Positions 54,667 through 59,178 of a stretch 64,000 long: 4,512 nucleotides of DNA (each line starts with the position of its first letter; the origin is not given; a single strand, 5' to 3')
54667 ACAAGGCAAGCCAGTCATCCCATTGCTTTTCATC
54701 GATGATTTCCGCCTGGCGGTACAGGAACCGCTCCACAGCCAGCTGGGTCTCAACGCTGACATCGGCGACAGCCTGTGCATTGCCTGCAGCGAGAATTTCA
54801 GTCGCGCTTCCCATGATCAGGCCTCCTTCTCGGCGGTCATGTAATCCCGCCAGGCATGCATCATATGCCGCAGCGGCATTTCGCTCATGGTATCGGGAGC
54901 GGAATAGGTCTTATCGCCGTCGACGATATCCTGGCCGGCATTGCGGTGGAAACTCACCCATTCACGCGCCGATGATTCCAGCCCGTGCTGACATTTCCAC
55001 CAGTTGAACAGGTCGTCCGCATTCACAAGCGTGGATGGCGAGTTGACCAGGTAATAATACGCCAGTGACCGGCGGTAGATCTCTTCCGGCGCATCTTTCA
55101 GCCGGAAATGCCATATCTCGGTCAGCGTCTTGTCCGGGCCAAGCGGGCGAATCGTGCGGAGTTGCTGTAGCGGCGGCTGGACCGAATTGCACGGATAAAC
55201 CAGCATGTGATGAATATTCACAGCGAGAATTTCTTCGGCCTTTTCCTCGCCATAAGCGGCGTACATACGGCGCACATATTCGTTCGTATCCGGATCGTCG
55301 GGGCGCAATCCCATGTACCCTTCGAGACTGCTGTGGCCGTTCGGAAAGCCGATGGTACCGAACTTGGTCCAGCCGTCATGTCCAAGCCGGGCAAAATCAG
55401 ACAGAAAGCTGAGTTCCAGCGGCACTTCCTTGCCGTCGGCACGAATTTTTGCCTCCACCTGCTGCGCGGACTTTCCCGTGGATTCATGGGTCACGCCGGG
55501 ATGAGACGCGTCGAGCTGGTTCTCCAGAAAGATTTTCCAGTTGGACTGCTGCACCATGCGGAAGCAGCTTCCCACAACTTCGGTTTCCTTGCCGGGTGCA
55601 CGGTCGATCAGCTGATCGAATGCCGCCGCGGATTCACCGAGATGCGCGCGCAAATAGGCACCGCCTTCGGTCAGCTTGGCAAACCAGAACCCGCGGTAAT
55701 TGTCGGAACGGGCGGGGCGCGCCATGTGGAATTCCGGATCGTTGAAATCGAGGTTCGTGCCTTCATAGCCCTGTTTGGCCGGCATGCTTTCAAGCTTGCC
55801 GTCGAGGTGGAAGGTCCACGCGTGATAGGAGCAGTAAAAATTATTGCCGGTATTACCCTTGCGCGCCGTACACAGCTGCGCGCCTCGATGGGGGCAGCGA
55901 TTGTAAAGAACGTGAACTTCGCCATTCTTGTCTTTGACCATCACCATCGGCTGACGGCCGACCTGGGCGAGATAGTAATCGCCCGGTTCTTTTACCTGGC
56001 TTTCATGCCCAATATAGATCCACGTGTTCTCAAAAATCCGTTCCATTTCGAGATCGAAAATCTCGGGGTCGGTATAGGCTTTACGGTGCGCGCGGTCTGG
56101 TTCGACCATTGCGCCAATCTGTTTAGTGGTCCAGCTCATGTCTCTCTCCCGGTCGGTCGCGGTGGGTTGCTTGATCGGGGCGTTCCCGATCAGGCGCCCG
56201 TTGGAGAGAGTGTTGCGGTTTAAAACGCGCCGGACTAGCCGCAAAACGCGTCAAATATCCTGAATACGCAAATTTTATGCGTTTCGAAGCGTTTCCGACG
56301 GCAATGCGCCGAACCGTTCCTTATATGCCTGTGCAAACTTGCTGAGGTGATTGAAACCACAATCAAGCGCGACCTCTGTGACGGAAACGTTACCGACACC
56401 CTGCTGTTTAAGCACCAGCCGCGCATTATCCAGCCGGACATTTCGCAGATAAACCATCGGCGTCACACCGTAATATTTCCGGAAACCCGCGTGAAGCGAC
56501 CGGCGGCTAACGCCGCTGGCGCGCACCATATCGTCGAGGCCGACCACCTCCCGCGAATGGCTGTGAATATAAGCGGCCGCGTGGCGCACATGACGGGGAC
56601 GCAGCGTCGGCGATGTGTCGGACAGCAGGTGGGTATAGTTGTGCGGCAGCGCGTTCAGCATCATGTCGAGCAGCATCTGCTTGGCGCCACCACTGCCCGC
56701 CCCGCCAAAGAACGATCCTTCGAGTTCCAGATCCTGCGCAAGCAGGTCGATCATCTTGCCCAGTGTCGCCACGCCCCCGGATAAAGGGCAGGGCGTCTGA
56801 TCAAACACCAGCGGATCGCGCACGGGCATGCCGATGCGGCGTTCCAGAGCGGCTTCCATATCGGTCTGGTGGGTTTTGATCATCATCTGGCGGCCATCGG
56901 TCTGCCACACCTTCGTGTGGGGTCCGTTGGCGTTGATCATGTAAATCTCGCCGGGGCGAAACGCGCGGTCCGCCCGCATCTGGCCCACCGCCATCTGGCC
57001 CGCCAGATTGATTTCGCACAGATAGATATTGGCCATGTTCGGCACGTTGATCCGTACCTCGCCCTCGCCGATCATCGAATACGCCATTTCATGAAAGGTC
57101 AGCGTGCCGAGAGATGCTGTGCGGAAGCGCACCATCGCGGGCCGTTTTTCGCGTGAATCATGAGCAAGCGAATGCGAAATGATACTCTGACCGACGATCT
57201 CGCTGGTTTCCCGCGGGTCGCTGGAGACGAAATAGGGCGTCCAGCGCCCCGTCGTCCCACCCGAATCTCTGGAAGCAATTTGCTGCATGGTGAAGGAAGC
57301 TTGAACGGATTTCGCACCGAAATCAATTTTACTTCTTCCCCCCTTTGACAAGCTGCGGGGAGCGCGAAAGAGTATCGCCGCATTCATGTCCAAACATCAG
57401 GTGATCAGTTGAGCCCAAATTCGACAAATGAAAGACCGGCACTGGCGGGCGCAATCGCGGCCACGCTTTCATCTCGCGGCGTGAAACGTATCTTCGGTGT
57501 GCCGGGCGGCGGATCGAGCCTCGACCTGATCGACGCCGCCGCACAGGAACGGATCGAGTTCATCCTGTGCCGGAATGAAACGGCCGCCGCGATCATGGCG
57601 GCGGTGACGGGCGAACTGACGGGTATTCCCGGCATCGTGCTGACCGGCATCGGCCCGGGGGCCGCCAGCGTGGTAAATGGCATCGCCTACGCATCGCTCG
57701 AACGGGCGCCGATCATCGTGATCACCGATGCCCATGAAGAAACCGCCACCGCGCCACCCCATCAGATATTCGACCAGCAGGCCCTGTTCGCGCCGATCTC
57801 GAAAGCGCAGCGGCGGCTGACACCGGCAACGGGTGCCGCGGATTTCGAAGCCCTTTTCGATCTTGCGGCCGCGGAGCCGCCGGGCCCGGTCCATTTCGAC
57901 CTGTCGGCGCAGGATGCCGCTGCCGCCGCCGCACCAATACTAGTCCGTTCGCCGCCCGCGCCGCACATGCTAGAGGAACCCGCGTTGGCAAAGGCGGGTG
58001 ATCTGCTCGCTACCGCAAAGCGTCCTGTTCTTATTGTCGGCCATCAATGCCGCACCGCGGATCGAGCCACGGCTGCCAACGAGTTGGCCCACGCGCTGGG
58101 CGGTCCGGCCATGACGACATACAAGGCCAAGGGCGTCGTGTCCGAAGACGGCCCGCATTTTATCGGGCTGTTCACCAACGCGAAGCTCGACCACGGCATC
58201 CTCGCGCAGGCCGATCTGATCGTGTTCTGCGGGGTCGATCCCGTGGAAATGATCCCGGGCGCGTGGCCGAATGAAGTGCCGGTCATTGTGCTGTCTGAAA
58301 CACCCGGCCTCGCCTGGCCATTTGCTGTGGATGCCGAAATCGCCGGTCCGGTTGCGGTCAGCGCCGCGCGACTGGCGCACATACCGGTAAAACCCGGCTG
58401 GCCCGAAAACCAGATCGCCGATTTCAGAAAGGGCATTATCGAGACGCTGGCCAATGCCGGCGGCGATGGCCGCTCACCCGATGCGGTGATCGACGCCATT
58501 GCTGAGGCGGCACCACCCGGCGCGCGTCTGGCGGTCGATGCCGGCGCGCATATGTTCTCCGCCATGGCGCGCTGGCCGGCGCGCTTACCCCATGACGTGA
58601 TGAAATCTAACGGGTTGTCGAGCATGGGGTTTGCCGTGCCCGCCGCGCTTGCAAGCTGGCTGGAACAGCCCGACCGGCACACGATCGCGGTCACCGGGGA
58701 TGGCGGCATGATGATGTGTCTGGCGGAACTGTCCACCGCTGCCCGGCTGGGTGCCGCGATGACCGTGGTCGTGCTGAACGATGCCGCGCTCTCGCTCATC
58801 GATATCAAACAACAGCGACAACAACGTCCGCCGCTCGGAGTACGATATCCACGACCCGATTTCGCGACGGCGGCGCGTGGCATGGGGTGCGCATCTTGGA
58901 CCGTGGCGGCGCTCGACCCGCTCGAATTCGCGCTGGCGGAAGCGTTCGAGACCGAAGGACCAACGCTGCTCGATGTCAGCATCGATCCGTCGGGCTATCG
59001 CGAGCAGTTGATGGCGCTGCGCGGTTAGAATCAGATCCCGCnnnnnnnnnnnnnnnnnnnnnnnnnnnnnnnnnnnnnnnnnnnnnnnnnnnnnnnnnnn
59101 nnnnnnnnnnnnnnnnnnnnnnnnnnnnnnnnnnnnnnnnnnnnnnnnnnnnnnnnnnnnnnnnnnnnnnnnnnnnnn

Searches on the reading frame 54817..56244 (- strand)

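Call 96: search_protein_families(library=pfam, proteins=[window:54817-56244:-], max_evalue=0.0001)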
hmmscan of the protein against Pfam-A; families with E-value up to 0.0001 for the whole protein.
window:54817-56244:- (475 aa): 2 families
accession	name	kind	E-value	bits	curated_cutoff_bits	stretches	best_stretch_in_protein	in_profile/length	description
PF00355.32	Rieske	-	2.3e-20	72.7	20.3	1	74-158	1-82/88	Rieske [2Fe-2S] domain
PF00848.25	Ring_hydroxyl_A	-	8.5e-14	52.4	24.9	1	229-470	11-207/208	Ring hydroxylating alpha subunit (catalytic domain)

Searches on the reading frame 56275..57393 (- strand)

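Call 96: search_protein_families(library=pfam, proteins=[window:56275-57393:-], max_evalue=0.0001)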
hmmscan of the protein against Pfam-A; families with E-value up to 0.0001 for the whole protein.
window:56275-57393:- (372 aa): 3 families
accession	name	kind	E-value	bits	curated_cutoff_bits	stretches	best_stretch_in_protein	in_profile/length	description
PF12833.13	HTH_18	-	3.5e-21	75.7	33.6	1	291-370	3-79/80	Helix-turn-helix domain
PF14525.12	AraC_binding_2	-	3.8e-14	53.2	27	1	65-226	3-152/173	AraC-binding-like domain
PF00165.29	HTH_AraC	-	3.6e-09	36.9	26.6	0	286-316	11-41/42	Bacterial regulatory helix-turn-helix proteins, AraC family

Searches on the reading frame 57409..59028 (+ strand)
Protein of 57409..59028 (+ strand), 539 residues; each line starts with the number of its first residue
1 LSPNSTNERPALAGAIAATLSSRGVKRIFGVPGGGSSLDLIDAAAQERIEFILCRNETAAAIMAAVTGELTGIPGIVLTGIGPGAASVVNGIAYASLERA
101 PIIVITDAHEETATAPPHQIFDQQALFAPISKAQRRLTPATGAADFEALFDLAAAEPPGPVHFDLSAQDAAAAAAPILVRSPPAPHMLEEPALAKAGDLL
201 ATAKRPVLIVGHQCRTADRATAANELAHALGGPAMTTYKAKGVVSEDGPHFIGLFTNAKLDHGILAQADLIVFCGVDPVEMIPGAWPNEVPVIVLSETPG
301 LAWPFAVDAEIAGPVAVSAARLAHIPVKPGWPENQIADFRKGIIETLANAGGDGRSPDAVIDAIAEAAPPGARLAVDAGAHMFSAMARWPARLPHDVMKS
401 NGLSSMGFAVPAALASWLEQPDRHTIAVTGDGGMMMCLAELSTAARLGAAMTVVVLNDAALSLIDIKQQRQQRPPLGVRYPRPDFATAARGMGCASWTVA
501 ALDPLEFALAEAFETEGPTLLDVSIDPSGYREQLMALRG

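Call 96: search_protein_families(library=pfam, proteins=[window:57409-59028:+], max_evalue=0.0001)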
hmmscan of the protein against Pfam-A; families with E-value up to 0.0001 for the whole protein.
window:57409-59028:+ (539 aa): 3 families
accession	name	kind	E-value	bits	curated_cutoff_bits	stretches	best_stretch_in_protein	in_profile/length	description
PF02775.26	TPP_enzyme_C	-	1.2e-31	110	21.9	1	377-523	1-151/151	Thiamine pyrophosphate enzyme, C-terminal TPP binding domain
PF02776.23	TPP_enzyme_N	-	3.2e-25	88.7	26.8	1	13-125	4-118/119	Thiamine pyrophosphate enzyme, N-terminal TPP binding domain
PF00205.28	TPP_enzyme_M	-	1.3e-16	61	30.4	1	194-280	2-90/137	Thiamine pyrophosphate enzyme, central domain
